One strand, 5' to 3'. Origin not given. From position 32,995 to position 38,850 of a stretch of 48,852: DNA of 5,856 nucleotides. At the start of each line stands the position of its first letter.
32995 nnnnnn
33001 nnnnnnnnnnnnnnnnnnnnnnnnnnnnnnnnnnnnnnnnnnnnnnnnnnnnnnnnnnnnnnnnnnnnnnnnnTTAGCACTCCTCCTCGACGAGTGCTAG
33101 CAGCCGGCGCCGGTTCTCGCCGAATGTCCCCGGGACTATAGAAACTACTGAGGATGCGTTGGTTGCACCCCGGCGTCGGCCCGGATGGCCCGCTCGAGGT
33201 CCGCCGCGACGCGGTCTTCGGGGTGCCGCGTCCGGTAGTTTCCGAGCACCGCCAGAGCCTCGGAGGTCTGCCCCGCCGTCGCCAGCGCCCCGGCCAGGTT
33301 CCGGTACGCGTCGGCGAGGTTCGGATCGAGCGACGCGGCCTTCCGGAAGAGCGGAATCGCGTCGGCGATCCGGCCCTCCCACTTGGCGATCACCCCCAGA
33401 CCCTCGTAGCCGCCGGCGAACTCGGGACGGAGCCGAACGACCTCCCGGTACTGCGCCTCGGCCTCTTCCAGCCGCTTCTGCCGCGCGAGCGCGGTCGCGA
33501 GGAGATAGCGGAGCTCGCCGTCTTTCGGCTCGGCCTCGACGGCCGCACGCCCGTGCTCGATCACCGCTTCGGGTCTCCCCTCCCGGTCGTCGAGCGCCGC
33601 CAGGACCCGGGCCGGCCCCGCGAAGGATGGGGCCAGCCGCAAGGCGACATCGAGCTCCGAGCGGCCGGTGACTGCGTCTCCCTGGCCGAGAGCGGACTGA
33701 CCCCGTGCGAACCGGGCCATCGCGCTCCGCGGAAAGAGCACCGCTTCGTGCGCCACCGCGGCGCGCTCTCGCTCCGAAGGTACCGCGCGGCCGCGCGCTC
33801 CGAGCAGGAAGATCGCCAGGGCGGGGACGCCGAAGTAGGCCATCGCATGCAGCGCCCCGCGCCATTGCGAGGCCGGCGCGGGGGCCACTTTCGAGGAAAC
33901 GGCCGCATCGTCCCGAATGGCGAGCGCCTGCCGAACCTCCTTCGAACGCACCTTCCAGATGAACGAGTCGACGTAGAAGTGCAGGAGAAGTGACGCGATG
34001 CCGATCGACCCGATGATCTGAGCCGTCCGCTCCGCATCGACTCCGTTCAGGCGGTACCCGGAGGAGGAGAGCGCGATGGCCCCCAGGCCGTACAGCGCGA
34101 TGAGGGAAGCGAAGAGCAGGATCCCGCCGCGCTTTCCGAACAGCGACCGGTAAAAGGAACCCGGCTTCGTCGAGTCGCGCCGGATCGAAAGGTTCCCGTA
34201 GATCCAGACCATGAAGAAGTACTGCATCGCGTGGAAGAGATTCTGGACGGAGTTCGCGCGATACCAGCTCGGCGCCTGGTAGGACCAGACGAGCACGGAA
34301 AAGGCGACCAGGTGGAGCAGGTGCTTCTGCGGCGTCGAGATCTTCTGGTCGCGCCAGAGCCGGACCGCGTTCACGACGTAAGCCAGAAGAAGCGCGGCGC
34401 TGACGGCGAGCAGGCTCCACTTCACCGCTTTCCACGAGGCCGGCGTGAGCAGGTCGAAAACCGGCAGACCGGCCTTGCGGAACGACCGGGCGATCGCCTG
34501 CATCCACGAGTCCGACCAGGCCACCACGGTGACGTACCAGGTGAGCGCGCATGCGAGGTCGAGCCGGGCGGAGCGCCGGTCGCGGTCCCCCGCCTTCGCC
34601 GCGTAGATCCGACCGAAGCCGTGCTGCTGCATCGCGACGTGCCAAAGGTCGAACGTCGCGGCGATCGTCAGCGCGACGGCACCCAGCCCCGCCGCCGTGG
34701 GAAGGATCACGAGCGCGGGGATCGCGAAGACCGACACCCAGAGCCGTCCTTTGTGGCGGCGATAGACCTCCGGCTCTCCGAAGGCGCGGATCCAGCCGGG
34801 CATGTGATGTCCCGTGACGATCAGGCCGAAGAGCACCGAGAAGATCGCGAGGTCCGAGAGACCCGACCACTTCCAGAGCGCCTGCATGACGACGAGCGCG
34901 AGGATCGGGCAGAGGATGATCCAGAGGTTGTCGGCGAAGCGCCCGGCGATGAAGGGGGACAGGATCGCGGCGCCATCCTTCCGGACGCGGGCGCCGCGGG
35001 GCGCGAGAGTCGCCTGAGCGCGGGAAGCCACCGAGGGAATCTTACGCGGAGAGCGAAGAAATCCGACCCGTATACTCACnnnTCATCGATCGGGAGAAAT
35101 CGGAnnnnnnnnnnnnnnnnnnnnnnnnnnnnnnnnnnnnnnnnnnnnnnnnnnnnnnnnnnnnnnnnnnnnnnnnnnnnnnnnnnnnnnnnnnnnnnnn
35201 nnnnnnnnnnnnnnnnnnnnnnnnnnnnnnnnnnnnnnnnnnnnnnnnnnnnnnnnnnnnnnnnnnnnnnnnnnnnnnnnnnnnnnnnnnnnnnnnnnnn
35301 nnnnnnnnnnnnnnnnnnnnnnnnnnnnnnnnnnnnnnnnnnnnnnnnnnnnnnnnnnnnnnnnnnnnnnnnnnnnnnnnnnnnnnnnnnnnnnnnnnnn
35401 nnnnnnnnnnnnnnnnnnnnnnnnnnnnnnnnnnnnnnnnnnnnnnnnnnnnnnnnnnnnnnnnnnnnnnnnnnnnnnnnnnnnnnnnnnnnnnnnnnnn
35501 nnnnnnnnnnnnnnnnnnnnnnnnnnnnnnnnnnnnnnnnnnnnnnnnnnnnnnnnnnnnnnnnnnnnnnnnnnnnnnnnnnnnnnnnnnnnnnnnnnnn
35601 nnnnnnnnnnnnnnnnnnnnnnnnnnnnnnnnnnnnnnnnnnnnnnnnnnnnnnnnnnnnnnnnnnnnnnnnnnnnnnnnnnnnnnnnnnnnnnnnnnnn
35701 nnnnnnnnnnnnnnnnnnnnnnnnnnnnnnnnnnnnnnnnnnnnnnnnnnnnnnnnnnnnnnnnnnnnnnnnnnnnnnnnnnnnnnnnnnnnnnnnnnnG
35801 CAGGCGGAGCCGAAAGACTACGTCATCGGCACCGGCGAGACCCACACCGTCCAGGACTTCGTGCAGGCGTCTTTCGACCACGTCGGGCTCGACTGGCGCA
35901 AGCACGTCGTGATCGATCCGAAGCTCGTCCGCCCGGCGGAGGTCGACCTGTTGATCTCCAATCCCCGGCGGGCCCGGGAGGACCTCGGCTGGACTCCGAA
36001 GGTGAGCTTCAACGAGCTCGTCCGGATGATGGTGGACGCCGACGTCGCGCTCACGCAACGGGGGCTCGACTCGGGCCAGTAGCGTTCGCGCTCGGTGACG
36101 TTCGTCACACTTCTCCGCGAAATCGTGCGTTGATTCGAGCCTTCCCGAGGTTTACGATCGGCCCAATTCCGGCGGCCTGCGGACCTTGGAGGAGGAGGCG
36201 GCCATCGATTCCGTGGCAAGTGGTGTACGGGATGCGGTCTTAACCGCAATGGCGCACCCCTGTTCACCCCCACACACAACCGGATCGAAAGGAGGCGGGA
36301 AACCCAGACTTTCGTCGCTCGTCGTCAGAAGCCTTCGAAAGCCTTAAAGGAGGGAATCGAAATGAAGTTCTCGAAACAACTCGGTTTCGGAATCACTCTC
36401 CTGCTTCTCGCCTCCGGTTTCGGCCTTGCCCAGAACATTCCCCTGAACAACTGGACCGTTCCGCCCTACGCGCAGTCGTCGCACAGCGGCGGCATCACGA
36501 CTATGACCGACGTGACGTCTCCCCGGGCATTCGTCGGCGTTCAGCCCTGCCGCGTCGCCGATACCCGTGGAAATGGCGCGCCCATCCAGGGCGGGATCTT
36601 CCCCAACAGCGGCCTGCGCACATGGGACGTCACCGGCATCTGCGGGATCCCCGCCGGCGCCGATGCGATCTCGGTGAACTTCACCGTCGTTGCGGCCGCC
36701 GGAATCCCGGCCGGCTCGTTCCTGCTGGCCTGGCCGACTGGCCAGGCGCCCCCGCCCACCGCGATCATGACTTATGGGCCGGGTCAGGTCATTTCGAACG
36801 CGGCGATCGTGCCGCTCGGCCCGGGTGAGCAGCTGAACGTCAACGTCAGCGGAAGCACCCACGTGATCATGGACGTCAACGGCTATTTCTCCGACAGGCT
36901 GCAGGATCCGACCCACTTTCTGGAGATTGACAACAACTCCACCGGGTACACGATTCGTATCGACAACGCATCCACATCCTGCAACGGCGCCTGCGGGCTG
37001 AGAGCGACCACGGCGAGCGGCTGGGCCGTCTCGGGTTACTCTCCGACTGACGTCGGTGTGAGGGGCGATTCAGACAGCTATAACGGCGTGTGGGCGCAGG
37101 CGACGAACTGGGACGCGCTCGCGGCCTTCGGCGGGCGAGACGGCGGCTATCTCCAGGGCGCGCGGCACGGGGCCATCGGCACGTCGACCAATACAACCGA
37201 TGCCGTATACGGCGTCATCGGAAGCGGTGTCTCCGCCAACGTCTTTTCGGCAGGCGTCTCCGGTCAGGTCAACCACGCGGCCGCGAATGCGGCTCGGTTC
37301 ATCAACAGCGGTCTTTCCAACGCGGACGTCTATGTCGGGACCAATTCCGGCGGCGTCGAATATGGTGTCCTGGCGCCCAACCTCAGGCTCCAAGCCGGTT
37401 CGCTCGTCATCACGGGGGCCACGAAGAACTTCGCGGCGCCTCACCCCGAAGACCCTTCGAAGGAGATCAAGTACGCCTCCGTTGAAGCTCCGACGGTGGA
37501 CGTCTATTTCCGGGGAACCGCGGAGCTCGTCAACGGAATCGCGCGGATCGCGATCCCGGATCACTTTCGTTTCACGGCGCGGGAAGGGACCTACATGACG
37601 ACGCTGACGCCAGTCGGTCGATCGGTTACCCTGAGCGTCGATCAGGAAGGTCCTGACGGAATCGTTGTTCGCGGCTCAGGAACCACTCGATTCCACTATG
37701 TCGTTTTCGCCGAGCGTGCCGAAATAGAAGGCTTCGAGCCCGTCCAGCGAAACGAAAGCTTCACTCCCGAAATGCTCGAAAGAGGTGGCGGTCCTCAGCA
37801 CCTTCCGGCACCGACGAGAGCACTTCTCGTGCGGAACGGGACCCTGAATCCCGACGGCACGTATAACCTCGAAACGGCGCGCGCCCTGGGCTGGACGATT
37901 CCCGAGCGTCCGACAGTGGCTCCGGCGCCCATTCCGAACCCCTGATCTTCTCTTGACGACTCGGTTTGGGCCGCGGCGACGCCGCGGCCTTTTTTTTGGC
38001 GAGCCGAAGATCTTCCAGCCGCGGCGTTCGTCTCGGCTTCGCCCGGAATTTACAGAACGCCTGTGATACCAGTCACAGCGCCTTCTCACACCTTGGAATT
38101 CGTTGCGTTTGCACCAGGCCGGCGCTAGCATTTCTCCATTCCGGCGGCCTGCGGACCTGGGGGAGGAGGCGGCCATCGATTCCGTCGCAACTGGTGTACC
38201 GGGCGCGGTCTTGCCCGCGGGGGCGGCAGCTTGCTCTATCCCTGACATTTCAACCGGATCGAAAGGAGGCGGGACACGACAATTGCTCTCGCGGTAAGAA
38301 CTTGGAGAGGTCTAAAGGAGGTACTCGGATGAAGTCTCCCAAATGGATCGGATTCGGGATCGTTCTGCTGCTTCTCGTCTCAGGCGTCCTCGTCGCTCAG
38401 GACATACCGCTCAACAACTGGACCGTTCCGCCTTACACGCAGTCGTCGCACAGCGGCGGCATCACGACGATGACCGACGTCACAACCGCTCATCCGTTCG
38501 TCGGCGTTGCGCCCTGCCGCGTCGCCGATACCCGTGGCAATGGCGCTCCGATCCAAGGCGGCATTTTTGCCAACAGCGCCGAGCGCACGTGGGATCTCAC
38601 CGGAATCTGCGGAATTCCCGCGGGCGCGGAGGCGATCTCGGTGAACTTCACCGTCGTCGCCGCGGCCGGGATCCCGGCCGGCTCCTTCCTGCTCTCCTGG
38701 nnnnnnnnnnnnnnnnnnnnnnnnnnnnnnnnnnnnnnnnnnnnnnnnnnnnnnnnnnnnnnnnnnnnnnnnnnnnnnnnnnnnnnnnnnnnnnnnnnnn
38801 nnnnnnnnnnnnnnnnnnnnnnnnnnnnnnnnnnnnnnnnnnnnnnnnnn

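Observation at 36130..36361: Duplicated promoter plus ~190-nt conserved 5' leader upstream of paralogs 8 and 9: candidate cis-regulatory RNA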

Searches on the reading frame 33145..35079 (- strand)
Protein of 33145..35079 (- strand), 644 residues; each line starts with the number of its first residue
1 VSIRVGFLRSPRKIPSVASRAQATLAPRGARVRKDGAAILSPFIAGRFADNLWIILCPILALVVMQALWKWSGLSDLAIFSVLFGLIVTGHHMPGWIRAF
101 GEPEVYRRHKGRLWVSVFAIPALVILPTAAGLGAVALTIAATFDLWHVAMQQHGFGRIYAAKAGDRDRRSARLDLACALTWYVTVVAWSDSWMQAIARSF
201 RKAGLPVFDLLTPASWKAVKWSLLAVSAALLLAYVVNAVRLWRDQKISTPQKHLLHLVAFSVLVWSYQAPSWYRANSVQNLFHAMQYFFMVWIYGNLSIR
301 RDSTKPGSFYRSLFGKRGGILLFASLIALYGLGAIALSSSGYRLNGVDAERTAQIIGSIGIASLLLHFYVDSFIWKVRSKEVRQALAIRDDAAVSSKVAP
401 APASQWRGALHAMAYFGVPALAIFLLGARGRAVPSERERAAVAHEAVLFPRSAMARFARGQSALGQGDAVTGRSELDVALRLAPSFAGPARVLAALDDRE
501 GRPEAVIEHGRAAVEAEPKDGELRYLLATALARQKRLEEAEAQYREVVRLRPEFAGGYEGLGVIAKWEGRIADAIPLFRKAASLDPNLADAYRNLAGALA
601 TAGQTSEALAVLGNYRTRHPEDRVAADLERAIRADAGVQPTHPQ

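Call 55: search_protein_families(library=pfam, proteins=[window:33145-35079:-], max_evalue=0.0001)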
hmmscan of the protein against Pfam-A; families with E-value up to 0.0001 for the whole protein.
window:33145-35079:- (644 aa): 12 families
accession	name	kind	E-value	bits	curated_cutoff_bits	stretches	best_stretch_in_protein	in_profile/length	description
PF14559.12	TPR_19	-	1.2e-14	54.8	25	2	568-629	4-65/68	Tetratricopeptide repeat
PF07719.23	TPR_2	-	6.6e-12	45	27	0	522-553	2-33/34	Tetratricopeptide repeat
PF13431.12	TPR_17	-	1.2e-11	44.4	24.4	0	577-609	1-33/34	Tetratricopeptide repeat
PF13414.12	TPR_11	-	3.1e-10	40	26.8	0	569-600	8-39/42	TPR repeat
PF13428.12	TPR_14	-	7.9e-10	38.9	23.5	0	522-562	2-42/44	Tetratricopeptide repeat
PF13432.12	TPR_16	-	1.3e-09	38.7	32.7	1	511-552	21-62/65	Tetratricopeptide repeat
PF00515.34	TPR_1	-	4.1e-09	36.3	27.8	0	524-554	4-34/34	Tetratricopeptide repeat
PF03704.23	BTAD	-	1.4e-07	32.4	22.1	0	490-550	65-125/146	Bacterial transcriptional activator domain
PF13181.12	TPR_8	-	4.2e-07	30.1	25.7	0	522-553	2-33/34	Tetratricopeptide repeat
PF13424.12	TPR_12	-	1.1e-06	29.2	30.1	0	558-611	6-67/77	Tetratricopeptide repeat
PF24575.1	TPR_Slam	-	4.6e-06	27.4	35.2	0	494-543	54-103/104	Surface lipoprotein assembly modifier, N-terminal TPR repeats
PF13374.12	TPR_10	-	5.8e-05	23.4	27.5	0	527-551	8-32/42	Tetratricopeptide repeat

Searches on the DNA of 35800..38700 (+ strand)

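Call 6: search_rna_families(source=window, start=35800, end=38700, threshold=evalue, max_evalue=10, show_alignments=3)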
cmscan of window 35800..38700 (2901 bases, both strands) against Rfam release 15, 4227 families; matches with E-value up to 10: 11.
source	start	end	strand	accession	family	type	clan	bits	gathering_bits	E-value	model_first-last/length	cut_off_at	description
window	37934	37999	-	RF02068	STnc480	Gene; sRNA;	-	23.6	72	2.3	1-72/72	no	Enterobacterial sRNA STnc480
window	37949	37997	+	RF02837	anti-hemB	Gene; sRNA;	-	21.8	49.5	0.047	1-81/81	no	Burkholderia RNA 7 (anti-hemB)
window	37904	37997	+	RF02651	SorY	Gene; sRNA;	-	20.3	111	0.5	1-83/83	no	Singlet oxygen resistance RNA Y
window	37917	37997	+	RF02278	Betaproteobacteria_toxic_sRNA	Gene; sRNA;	-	19.9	50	0.77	1-64/64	no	Betaproteobacteria toxic small RNA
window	37940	38004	+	RF00519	suhB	Gene; sRNA;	CL00108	19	41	0.99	1-77/77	no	Makes More Granules Regulator RNA (mmgR)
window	37104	37193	+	RF00454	p27_CRE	Cis-reg;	-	17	42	5.4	1-59/59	no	p27 cis-regulatory element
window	37968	38017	-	RF02236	asX2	Gene; sRNA;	-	15.7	70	9.4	1-87/87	no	Xanthomonas sRNA asX2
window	36899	37041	-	RF02193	TCL6_3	Gene; lncRNA;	-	14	40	7.4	1-139/139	no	T-cell leukemia/lymphoma 6 conserved region 3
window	38644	38700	+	RF01385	isrA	Gene; sRNA;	-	14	51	8.5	1-56/129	3'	isrA Hfq binding RNA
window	38405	38461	+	RF02939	COG2908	Cis-reg;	-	13.5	58.7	9.5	1-45/45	no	COG2908 RNA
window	37965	37995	+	RF02243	Xoo8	Gene; sRNA;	-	11.1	90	4.8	96-129/323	no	Proteobacterial sRNA Xoo8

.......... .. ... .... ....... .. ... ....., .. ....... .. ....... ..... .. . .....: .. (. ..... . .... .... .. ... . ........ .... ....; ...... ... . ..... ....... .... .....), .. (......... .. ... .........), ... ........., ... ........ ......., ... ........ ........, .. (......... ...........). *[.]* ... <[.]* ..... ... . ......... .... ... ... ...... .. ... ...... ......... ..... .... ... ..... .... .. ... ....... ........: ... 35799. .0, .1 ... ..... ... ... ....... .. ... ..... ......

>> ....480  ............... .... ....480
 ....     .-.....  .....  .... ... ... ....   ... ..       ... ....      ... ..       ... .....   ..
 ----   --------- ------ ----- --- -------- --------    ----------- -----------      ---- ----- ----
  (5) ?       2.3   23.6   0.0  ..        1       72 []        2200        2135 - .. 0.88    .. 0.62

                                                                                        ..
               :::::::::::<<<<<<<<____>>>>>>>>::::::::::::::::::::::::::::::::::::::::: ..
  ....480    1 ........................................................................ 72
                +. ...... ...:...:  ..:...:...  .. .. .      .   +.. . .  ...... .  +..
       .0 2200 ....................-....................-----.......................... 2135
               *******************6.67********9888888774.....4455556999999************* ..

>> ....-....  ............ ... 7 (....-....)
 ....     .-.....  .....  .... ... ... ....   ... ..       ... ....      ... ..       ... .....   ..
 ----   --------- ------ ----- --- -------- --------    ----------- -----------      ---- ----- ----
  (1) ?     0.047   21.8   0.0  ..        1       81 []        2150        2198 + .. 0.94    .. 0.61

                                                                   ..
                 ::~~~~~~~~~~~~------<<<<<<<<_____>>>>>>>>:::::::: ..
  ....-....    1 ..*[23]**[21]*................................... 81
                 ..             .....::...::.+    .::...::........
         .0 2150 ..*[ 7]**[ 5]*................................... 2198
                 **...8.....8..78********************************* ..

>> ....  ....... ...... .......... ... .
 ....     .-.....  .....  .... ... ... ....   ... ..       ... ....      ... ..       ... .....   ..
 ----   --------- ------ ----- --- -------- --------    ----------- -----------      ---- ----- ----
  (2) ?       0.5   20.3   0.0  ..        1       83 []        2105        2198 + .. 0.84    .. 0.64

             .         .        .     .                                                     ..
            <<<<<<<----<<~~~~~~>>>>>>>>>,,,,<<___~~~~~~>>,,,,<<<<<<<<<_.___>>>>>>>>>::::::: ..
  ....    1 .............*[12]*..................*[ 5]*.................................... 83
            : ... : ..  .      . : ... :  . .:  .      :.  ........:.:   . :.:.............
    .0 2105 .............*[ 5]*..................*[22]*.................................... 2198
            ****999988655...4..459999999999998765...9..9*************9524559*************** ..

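Call 71: search_rna_families(sources=[L028, L010, L017, L024, L012], threshold=gathering)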
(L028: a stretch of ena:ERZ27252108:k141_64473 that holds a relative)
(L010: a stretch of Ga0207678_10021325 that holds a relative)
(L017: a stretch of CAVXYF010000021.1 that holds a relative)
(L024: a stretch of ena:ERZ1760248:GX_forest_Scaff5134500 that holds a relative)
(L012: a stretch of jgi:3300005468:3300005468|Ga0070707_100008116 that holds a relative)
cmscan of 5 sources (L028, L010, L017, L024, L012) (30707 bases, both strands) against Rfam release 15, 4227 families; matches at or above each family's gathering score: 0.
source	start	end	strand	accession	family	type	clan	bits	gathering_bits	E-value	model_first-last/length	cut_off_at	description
